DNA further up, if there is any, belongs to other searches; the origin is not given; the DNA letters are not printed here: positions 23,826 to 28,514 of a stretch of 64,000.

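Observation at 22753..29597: Translationally coupled FecR-like / giant signal-less repeat protein / small OM beta-barrel operon: candidate undescribed surface or export system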

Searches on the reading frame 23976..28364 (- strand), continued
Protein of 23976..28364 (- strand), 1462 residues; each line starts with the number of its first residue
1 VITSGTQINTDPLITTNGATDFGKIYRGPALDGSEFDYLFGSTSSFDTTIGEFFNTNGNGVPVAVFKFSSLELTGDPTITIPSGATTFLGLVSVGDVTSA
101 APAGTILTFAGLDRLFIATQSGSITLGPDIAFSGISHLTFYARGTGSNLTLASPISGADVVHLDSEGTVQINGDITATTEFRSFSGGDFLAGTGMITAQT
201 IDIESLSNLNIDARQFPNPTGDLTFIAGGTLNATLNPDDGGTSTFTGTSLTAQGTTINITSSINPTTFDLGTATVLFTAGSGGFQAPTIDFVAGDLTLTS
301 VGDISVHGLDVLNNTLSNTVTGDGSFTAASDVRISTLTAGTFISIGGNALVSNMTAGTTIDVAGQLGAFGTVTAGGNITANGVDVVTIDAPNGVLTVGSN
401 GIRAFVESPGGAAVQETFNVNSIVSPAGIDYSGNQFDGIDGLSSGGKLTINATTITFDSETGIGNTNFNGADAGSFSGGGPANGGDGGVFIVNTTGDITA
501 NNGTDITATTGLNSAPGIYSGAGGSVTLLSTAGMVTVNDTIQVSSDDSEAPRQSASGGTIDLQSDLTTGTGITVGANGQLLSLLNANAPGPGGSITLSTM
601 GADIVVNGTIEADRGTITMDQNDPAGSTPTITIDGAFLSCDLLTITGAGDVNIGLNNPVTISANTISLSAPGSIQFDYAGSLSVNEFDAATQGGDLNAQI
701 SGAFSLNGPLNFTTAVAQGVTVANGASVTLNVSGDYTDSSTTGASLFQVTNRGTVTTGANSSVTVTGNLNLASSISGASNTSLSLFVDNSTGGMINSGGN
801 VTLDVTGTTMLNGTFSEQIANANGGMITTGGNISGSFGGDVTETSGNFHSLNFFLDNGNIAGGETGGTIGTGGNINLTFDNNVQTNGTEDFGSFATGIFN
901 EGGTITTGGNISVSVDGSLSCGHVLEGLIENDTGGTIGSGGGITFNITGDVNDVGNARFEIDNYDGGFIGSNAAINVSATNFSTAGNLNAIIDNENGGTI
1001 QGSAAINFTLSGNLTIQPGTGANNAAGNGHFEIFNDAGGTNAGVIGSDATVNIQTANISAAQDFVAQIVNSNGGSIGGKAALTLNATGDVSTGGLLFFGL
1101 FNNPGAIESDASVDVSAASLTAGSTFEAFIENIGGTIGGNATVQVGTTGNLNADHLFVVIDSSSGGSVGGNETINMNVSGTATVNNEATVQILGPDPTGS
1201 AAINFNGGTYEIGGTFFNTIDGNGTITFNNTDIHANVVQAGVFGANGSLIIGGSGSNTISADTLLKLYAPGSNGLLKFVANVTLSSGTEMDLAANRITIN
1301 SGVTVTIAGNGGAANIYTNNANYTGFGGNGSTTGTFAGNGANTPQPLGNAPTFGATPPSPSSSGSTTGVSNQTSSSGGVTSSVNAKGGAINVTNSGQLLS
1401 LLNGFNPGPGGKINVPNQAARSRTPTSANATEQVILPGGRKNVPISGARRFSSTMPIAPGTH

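Call 53: fold_search(model_id=the predicted structure, library=pdb)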
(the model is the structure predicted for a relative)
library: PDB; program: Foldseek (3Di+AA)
matches with E <= 10: 278; with E <= 0.001: 4
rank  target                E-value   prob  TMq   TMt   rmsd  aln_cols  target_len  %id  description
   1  4m0h_B                2.9e-05  1.00  0.12  0.51   3.2       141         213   16  Crystal structure of a putative anti-sigma factor (BDI_1681) from Parabacteroides distasonis ATCC 8503 at 2.50 A resol (released 2013-10-16)
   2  4m0n                  3.9e-05  1.00  0.12  0.52   2.9       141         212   13  Crystal structure of a putative anti-sigma factor (BDI_1681) from Parabacteroides distasonis ATCC 8503 at 1.65 A resolut (released 2013-10-16)
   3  4m0h_A                6.1e-05  1.00  0.12  0.51   3.3       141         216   16  Crystal structure of a putative anti-sigma factor (BDI_1681) from Parabacteroides distasonis ATCC 8503 at 2.50 A resol (released 2013-10-16)
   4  6ovk_R                1.2e-04  1.00  0.11  0.50   2.6       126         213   18  Crystal Structure of the Pseudomonas capeferrum Anti-sigma Regulator PupR C-terminal Cell-surface Signaling Domain in  (released 2020-03-04)
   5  3buu_B                3.1e-02  0.16  0.04  0.12  16.7       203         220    8  Crystal structure of LolA superfamily protein NE2245 from Nitrosomonas europaea (released 2008-01-22)
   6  5ix9_MODEL_1_A        9.1e-02  1.00  0.06  0.75   1.7        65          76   20  Cell surface anchoring domain (released 2017-06-28)
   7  2zpc                  2.5e-01  0.09  0.04  0.14  17.7       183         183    6  Crystal structure of the R43L mutant of LolA in the closed form (released 2008-08-05)
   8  3h09_B                4.5e-01  0.04  0.10  0.10  20.8       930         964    9  The structure of Haemophilus influenzae IgA1 protease (released 2009-04-21)
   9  4bxr_B                4.7e-01  0.10  0.06  0.16  10.9       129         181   13  Structure of the wild-type TCP10 domain of Danio rerio CPAP in complex with a peptide of Danio rerio STIL (released 2013-09-25)
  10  4om9                  4.7e-01  0.07  0.13  0.14  19.6      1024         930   10  X-Ray Crystal Structure of the passenger domain of Plasmid encoded toxin, an Autrotansporter Enterotoxin from enteroaggr (released 2014-03-12)
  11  4bxp                  5.3e-01  0.08  0.04  0.15  15.8       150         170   11  Structure of the wild-type TCP10 domain of Danio rerio CPAP (released 2013-09-25)
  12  5dms_C                5.8e-01  0.08  0.05  0.14  16.4       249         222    8  Mouse Polo-box domain and Emi2 (169-177) (released 2015-10-28)
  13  4e67_A                5.8e-01  0.08  0.05  0.15  16.0       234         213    8  The structure of the polo-box domain (PBD) of polo-like kinase 1 (Plk1) in complex with hydrocinnamoyl-derivatized PLH (released 2012-10-10)
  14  4bxq                  6.1e-01  0.14  0.05  0.19  11.9       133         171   18  Structure of the E1021V mutant of the TCP10 domain of Danio rerio CPAP (released 2013-09-25)
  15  4bxr_A                6.1e-01  0.11  0.06  0.15  11.1       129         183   16  Structure of the wild-type TCP10 domain of Danio rerio CPAP in complex with a peptide of Danio rerio STIL (released 2013-09-25)
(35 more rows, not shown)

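Call 59: search_protein_families(library=ncbifam, proteins=[P0024, L001:7057-8004:+, L001:14452-15267:+], max_evalue=1)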
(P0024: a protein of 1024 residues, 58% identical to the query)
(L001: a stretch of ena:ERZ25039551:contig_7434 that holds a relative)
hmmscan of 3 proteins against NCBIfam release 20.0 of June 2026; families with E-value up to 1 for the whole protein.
P0024 (1024 aa): 2 families
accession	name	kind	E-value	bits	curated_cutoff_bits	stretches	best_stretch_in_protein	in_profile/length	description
NF047876.1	Lsa19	exception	4.9e-05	23.2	250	1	58-140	26-112/182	adhesin Lsa19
NF047849.1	Lsa33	exception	0.00011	21.5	420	1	22-181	10-184/310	surface adhesin Lsa33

L001:7057-8004:+ (315 aa): 2 families
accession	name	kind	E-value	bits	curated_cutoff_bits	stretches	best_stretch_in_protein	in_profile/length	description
NF008012.0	PRK10742.1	equivalog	0.021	14.1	422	1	149-222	89-160/250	16S rRNA (guanine(1516)-N(2))-methyltransferase RsmJ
NF033682.1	retention_LapA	subfamily_domain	0.022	14.9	50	1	76-138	6-68/145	retention module-containing protein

L001:14452-15267:+ (271 aa): 3 families
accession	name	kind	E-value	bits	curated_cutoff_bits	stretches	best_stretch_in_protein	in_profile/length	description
NF033682.1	retention_LapA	subfamily_domain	0.0061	16.7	50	1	33-96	2-65/145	retention module-containing protein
NF047876.1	Lsa19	exception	0.024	14.4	250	1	51-139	24-115/182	adhesin Lsa19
NF047849.1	Lsa33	exception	0.2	10.8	420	1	20-94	16-89/310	surface adhesin Lsa33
